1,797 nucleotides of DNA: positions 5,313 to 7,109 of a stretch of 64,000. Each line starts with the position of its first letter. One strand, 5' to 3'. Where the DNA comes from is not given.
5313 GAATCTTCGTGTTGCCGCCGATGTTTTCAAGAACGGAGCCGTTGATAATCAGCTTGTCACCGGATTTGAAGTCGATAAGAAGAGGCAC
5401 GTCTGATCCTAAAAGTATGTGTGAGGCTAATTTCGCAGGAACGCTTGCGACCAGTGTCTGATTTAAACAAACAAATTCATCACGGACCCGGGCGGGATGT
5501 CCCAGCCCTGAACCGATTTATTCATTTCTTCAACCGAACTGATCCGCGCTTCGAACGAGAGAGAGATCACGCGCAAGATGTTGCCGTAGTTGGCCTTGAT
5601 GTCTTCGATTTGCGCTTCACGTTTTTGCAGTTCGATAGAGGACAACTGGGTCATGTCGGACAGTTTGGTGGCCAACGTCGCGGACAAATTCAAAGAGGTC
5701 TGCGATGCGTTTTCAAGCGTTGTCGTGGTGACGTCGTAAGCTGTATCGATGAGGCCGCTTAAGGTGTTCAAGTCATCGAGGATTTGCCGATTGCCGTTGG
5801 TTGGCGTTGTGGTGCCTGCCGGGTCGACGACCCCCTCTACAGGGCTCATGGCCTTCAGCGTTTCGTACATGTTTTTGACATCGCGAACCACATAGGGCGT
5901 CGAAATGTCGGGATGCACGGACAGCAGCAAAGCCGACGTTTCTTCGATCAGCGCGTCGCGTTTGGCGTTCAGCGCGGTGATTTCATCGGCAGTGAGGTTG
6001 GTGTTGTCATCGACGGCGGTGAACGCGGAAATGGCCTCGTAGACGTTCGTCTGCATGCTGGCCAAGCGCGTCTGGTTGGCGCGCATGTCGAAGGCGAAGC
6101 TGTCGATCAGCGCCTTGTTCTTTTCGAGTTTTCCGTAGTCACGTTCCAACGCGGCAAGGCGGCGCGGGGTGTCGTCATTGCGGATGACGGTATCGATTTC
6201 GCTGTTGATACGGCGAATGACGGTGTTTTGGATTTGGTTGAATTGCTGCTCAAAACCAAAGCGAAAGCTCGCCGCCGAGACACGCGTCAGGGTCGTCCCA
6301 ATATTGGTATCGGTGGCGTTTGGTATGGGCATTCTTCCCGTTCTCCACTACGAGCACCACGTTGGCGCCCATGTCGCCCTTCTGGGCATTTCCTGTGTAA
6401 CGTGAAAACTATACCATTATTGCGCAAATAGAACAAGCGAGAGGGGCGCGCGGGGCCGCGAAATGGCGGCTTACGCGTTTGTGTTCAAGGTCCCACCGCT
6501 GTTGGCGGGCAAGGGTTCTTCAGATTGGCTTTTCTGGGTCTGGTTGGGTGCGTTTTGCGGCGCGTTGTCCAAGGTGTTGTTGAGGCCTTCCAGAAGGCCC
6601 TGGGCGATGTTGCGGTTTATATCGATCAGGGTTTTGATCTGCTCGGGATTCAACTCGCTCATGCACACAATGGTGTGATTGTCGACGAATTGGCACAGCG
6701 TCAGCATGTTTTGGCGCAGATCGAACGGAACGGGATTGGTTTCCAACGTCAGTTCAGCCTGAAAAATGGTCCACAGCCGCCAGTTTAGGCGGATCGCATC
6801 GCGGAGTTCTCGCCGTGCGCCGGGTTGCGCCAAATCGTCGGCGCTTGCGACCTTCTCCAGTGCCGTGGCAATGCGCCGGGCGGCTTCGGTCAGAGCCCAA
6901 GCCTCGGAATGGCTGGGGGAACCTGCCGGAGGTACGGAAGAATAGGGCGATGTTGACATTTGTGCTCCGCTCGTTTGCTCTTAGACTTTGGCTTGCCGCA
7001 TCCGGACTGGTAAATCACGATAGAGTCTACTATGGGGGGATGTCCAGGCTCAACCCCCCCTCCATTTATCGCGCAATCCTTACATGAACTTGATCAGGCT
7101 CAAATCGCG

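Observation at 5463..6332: Unknown 289-aa helical protein between flaF and flbT, where a flagellin-type substrate would be expected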

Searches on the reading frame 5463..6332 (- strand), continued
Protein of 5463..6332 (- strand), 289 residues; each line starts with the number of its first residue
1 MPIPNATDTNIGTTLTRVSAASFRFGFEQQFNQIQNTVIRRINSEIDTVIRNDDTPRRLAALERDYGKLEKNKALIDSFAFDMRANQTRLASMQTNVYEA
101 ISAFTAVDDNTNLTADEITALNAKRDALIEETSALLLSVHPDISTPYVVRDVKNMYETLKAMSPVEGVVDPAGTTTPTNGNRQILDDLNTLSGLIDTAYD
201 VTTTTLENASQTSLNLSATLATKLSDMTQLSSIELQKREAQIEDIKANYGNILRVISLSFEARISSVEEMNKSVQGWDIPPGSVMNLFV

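Call 73: find_related_loci(query=A1, collection=metagenome_contigs, flank=10000)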
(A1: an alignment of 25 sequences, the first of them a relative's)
Query A1 (289 aa) in metagenome_contigs; peptide patterns used: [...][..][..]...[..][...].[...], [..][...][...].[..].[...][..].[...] (x = any residue, [..] = any of these).
384 stretches matched a pattern; 15 encode a relative of the query (tblastn E <= 1e-3); 15 distinct loci.
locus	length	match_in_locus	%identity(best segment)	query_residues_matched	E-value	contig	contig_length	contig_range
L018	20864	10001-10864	80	1-288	2e-157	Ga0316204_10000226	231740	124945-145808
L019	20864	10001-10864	80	1-288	3e-156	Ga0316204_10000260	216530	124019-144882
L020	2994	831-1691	73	1-288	6e-148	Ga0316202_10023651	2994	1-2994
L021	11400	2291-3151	72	1-288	5e-141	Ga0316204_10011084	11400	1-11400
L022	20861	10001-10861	73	1-288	1e-140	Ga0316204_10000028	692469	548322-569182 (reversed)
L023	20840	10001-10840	72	9-288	5e-139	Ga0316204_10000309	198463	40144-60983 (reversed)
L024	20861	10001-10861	70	1-288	1e-136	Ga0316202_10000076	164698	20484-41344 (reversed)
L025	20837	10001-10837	68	10-288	1e-129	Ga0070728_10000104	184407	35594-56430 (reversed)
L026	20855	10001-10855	67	5-289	8e-129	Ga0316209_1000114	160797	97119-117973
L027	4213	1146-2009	63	1-288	3e-124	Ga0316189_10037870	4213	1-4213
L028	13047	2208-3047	64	10-289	4e-122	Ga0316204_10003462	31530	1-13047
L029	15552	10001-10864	62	1-288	3e-121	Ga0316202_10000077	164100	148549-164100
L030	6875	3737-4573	61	10-288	6e-116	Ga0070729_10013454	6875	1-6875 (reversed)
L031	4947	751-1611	33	1-288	4e-43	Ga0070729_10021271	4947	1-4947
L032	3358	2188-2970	37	24-284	3e-42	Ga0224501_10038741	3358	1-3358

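Call 82: find_encoding_contigs(protein=P0233, flank=10000, max_places=2)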
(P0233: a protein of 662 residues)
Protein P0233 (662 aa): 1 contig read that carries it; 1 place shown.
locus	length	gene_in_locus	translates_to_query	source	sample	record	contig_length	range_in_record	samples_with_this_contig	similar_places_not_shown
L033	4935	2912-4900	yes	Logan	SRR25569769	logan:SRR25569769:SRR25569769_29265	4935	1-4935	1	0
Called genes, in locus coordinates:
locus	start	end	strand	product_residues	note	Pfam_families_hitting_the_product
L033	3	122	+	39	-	?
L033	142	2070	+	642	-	-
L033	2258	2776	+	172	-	PF07309:FlaF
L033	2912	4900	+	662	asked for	-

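Call 83: find_encoding_contigs(protein=P0232, flank=10000, max_places=2)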
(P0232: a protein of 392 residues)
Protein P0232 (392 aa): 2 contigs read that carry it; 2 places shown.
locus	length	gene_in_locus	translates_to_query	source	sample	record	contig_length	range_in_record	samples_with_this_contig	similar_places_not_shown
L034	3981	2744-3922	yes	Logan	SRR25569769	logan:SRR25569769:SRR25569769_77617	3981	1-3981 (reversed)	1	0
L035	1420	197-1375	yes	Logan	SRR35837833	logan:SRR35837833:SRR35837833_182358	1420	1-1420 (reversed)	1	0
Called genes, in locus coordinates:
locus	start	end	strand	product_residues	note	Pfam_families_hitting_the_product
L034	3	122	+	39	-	?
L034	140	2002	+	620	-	-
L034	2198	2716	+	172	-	PF07309:FlaF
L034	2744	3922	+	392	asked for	-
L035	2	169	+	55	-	?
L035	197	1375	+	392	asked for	-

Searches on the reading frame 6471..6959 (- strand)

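Call 3: search_protein_families(library=pfam, proteins=[window:6471-6959:-], max_evalue=1)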
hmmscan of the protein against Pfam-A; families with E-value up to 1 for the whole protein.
window:6471-6959:- (162 aa): 2 families
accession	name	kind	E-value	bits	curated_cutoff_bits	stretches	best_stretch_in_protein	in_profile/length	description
PF07309.16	FlaF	-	1.8e-21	76.7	23.6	1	16-122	16-113/113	Flagellar protein FlaF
PF13324.12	GCIP_N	-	0.18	12.3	27.5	1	75-147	25-93/144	Grap2 and cyclin-D-interacting, N-terminal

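Call 4: search_protein_families(library=ncbifam, proteins=[window:6471-6959:-], max_evalue=1)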
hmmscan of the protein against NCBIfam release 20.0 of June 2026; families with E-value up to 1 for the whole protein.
window:6471-6959:- (162 aa): 2 families
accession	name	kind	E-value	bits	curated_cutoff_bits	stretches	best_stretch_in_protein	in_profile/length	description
NF009435.1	PRK12794.1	equivalog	3.8e-22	78.5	91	1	14-123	15-114/116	flagellar biosynthesis regulator FlaF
NF009434.1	PRK12793.1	equivalog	1.5e-05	24.9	99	1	34-122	28-113/113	flagellar biosynthesis regulator FlaF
